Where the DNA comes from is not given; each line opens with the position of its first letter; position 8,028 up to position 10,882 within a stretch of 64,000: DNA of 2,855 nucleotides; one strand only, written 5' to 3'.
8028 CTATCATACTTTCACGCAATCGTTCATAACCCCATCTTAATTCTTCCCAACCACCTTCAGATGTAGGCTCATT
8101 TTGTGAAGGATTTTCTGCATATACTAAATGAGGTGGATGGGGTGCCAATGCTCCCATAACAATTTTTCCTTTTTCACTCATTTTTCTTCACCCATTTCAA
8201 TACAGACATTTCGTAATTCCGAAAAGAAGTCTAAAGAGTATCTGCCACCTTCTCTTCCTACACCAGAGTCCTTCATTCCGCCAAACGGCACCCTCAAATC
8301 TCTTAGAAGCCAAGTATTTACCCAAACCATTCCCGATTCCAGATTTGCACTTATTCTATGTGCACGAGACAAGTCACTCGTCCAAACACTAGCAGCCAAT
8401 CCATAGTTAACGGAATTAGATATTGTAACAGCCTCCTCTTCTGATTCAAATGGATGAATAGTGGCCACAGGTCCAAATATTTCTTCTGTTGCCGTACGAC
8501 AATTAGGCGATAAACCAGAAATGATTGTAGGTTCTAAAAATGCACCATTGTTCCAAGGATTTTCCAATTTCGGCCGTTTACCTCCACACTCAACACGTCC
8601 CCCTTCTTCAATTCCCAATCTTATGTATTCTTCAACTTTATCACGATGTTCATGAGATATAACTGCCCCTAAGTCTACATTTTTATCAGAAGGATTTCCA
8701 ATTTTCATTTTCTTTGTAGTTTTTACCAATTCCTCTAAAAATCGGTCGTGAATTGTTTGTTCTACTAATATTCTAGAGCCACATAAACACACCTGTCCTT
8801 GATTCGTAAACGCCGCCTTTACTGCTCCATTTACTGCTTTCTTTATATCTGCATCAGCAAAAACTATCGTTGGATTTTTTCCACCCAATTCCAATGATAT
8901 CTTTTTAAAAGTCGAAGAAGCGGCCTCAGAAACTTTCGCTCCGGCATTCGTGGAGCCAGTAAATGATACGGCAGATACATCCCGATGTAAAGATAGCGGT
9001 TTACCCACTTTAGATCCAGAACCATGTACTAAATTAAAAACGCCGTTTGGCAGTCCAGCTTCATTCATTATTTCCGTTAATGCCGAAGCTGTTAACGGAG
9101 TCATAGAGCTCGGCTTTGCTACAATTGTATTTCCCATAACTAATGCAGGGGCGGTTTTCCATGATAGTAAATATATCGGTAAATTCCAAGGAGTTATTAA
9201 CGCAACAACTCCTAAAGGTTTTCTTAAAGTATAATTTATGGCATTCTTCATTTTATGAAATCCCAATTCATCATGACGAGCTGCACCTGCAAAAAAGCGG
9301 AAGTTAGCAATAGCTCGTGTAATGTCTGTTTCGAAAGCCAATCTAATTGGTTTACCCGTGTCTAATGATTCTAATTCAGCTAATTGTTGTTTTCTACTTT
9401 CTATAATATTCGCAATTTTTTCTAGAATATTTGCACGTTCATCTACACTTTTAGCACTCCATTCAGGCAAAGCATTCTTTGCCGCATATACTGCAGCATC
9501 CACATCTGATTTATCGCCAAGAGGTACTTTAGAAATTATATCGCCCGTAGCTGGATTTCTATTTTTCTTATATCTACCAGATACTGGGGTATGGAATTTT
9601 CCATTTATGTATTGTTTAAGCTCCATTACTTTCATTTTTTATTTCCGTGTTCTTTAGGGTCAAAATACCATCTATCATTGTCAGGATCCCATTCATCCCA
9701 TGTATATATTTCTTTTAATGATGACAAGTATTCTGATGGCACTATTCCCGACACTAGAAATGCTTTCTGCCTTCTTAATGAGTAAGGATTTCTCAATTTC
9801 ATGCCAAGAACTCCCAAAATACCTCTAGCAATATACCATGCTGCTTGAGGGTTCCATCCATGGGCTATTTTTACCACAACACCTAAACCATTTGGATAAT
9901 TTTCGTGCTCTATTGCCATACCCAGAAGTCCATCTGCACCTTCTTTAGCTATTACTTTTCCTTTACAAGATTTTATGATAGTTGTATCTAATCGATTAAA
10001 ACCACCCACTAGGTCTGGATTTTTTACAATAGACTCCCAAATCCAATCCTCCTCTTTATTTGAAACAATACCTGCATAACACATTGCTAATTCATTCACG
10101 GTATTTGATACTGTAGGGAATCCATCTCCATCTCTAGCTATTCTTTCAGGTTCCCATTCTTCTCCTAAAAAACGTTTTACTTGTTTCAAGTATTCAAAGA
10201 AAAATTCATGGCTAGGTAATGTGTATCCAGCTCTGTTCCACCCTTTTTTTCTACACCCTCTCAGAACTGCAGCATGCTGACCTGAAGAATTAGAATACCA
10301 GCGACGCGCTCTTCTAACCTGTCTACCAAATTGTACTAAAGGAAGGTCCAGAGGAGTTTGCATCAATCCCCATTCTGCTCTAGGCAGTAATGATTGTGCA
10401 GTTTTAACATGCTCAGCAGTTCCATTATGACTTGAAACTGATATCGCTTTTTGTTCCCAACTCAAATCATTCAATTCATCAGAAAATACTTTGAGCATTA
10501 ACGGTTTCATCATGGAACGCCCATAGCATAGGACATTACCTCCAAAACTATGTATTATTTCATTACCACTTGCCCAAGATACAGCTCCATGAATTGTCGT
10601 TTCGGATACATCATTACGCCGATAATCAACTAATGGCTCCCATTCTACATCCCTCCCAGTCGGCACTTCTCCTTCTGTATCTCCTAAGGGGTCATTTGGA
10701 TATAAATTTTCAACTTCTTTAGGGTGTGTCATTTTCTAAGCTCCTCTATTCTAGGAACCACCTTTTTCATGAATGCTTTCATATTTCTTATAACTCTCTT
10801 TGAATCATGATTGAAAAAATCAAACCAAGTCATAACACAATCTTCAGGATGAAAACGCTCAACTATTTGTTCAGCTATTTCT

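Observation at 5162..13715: Nine-gene, translationally coupled operon joining tryptophan 2,3-dioxygenase to an amn/nba-type aminophenol meta-cleavage module: candidate undescribed archaeal aromatic-amine/tryptophan catabolic pathway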

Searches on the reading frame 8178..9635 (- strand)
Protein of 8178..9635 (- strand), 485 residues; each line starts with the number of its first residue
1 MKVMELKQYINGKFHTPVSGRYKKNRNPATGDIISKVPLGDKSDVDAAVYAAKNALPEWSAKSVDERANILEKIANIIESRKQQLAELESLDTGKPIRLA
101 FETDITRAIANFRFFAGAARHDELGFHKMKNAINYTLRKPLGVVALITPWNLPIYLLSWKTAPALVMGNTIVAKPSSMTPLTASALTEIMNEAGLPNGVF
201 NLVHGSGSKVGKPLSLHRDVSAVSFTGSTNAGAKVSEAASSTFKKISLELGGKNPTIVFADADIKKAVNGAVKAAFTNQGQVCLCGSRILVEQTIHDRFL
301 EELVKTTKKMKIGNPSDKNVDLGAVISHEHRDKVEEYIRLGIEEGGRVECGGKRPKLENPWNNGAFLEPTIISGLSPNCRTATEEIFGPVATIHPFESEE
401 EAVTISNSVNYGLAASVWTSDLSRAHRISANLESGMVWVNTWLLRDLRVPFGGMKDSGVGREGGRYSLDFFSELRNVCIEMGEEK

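Call 3: search_protein_families(library=pfam, proteins=[window:8178-9635:-], max_evalue=0.01)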
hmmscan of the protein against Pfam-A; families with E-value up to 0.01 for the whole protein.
window:8178-9635:- (485 aa): 3 families
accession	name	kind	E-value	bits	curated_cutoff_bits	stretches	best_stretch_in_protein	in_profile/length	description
PF00171.27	Aldedh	-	3e-175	583.6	23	1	23-477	9-461/461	Aldehyde dehydrogenase family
PF05893.19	LuxC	-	0.0014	18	21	1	126-294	76-246/401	Acyl-CoA reductase (LuxC)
PF07368.16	DUF1487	-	0.0025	17.8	23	0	390-440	116-167/215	Protein of unknown function (DUF1487)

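Call 4: search_protein_families(library=ncbifam, proteins=[window:8178-9635:-], max_evalue=0.01)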
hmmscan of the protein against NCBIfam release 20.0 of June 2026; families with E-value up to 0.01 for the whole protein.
window:8178-9635:- (485 aa): 45 families (the best 25 are shown)
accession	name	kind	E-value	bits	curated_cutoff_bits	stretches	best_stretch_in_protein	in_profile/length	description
TIGR03216.1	OH_muco_semi_DH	equivalog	1.4e-177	591.1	693.25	1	6-480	1-480/481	2-hydroxymuconic semialdehyde dehydrogenase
TIGR01804.1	BADH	equivalog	1.2e-162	541.6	668.6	1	9-474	1-466/467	betaine-aldehyde dehydrogenase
TIGR02299.1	HpaE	equivalog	3.5e-162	540.4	638.35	1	7-484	2-481/488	5-carboxymethyl-2-hydroxymuconate semialdehyde dehydrogenase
NF009725.0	PRK13252.1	equivalog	4.4e-151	503.6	593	1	4-483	5-483/488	betaine-aldehyde dehydrogenase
NF010000.0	PRK13473.1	subfamily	7.3e-144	479.9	615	1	5-480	2-473/475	aminobutyraldehyde dehydrogenase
NF050026.1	AcaldDHExaC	equivalog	3.9e-133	444.7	900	1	6-482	16-496/503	acetaldehyde dehydrogenase ExaC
NF045736.1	PaDhStyDRhodo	equivalog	8.1e-132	440.1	800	1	7-468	4-466/479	phenylacetaldehyde dehydrogenase StyD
NF045735.1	PaDhStyDPseudo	equivalog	4.1e-127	424.8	850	1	7-479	4-481/483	phenylacetaldehyde dehydrogenase StyD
NF042993.1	AlphKGSA_gudD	equivalog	1e-123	413.7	770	1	6-479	4-480/481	alpha-ketoglutaric semialdehyde dehydrogenase GucD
TIGR01780.1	SSADH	subfamily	1.9e-122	409.4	646.35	1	27-474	3-447/448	succinate-semialdehyde dehydrogenase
NF040648.1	lactal_redase_Meth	equivalog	2e-122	409.5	650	1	25-479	15-462/463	lactaldehyde dehydrogenase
NF007352.0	PRK09847.1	equivalog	2.5e-121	405.6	850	1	4-480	18-492/495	aldehyde dehydrogenase PuuC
NF052305.1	DioxValDhHalo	equivalog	1.9e-120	403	750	1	6-477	5-479/483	2,5-dioxovalerate dehydrogenase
NF006916.0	PRK09407.1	equivalog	1.4e-119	400.1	521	1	21-478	34-491/526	succinic semialdehyde dehydrogenase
NF008415.0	PRK11241.1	equivalog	2.7e-114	382.5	828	1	5-480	10-481/482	NADP-dependent succinate-semialdehyde dehydrogenase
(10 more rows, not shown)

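Call 16: search_solved_structures(query=window:8178-9635:-, max_evalue=1e-60)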
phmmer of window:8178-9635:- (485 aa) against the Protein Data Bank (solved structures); distinct sequences matched with E-value up to 1e-60: 185 (the best 60 are shown).
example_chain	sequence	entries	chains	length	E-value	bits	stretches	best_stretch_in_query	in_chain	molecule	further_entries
4i1w_A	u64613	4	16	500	1e-149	502.5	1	5-480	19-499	2-aminomuconate 6-semialdehyde dehydrogenase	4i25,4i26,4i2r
4npi_A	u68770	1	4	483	1.1e-149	502.4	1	5-480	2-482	2-aminomuconate 6-semialdehyde dehydrogenase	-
5kj5_A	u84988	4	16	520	5.8e-149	500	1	5-480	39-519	2-aminomuconate 6-semialdehyde dehydrogenase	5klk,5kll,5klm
4oe2_A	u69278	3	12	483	7.7e-149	499.6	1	5-480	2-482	2-aminomuconate 6-semialdehyde dehydrogenase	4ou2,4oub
5kln_A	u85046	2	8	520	1.5e-148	498.7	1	5-480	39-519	2-aminomuconate 6-semialdehyde dehydrogenase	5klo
4u3w_A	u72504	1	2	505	3e-140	471.3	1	6-481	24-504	2-aminomuconate 6-semialdehyde dehydrogenase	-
7bzv_A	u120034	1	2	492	5e-140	470.6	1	6-484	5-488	2-aminomuconic 6-semialdehyde dehydrogenase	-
4go3_A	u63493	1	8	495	9.8e-126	423.5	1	6-481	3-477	Putative gamma-hydroxymuconic semialdehyde dehydrogenase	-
4go4_A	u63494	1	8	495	1e-125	423.4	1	6-481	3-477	Putative gamma-hydroxymuconic semialdehyde dehydrogenase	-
4o6r_A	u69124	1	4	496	1.5e-122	413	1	4-480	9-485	Aldehyde Dehydrogenase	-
4qf6_A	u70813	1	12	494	8.6e-118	397.3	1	5-480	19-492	Aldehyde dehydrogenase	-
5gtk_A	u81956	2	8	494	3.1e-117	395.4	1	5-480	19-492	Betaine-aldehyde dehydrogenase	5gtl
5gt6_A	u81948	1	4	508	3.4e-117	395.3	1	5-480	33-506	Betaine-aldehyde dehydrogenase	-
4qet_A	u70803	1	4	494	2.9e-116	392.3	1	5-480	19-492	Aldehyde dehydrogenase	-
6te5_A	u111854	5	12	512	3.3e-115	388.8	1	5-484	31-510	Aldehyde dehydrogenase family 1 member A3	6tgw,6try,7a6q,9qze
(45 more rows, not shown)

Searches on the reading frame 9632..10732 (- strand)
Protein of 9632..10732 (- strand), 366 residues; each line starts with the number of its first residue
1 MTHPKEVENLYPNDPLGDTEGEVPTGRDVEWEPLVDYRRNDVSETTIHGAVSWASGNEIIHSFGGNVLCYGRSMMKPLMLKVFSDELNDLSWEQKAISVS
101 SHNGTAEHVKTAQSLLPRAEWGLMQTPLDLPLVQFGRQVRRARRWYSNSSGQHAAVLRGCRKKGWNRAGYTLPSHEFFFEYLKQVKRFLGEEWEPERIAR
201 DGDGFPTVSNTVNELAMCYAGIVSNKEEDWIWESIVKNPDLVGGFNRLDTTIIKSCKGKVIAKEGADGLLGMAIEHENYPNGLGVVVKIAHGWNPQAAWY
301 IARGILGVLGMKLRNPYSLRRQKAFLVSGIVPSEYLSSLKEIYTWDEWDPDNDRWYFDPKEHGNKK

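Call 3: search_protein_families(library=pfam, proteins=[window:9632-10732:-], max_evalue=0.01)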
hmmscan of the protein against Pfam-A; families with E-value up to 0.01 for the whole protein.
window:9632-10732:- (366 aa): 1 family
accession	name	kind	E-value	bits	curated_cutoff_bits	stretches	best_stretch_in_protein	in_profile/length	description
PF06089.17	Asparaginase_II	-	1.7e-40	139.5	25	1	36-314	2-295/322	L-asparaginase II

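Call 4: search_protein_families(library=ncbifam, proteins=[window:9632-10732:-], max_evalue=0.01)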
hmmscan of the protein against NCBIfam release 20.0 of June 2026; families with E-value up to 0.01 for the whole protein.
window:9632-10732:- (366 aa): 0 families

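Call 18: search_solved_structures(query=window:9632-10732:-, max_evalue=0.01, show_alignments=1)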
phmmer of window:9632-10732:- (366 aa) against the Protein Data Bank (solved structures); distinct sequences matched with E-value up to 0.01: 36.
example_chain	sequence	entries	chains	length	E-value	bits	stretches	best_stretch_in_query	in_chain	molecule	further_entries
8cly_AAA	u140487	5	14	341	2.9e-11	46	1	43-294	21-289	Putative L-asparaginase II protein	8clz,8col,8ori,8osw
9thy_A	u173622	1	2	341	6.3e-11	44.9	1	90-294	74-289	L-asparaginase II protein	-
8rua_A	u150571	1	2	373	2.9e-06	29.5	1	143-301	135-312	L-asparaginase II protein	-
8rug_A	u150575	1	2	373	4e-06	29.1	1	143-301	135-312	L-asparaginase II protein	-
7os3_AAA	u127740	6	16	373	5.5e-06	28.6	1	143-301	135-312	L-asparaginase II protein | L-asparaginase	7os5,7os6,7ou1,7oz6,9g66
9g67_A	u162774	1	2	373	7.6e-06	28.2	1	143-301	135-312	L-asparaginase II protein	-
9qcy_A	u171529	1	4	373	9.3e-06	27.9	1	146-301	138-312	L-asparaginase II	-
9qcu_A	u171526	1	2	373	9.3e-06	27.9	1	146-298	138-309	L-asparaginase II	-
8rud_A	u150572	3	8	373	1e-05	27.7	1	143-301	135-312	L-asparaginase II protein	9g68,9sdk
9qct_A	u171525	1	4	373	1.3e-05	27.4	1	146-301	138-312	L-asparaginase II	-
9qcw_A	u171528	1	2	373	3.2e-05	26.1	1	146-296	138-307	L-asparaginase II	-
9qcz_A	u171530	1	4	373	3.7e-05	25.9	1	143-299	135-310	L-asparaginase II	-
8ruf_A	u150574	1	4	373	5.1e-05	25.4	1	143-298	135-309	L-asparaginase II protein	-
8rue_A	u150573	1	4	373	0.00013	24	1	143-301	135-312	L-asparaginase II protein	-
6jtq_A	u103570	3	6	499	0.00048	22.2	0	94-118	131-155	TAL effector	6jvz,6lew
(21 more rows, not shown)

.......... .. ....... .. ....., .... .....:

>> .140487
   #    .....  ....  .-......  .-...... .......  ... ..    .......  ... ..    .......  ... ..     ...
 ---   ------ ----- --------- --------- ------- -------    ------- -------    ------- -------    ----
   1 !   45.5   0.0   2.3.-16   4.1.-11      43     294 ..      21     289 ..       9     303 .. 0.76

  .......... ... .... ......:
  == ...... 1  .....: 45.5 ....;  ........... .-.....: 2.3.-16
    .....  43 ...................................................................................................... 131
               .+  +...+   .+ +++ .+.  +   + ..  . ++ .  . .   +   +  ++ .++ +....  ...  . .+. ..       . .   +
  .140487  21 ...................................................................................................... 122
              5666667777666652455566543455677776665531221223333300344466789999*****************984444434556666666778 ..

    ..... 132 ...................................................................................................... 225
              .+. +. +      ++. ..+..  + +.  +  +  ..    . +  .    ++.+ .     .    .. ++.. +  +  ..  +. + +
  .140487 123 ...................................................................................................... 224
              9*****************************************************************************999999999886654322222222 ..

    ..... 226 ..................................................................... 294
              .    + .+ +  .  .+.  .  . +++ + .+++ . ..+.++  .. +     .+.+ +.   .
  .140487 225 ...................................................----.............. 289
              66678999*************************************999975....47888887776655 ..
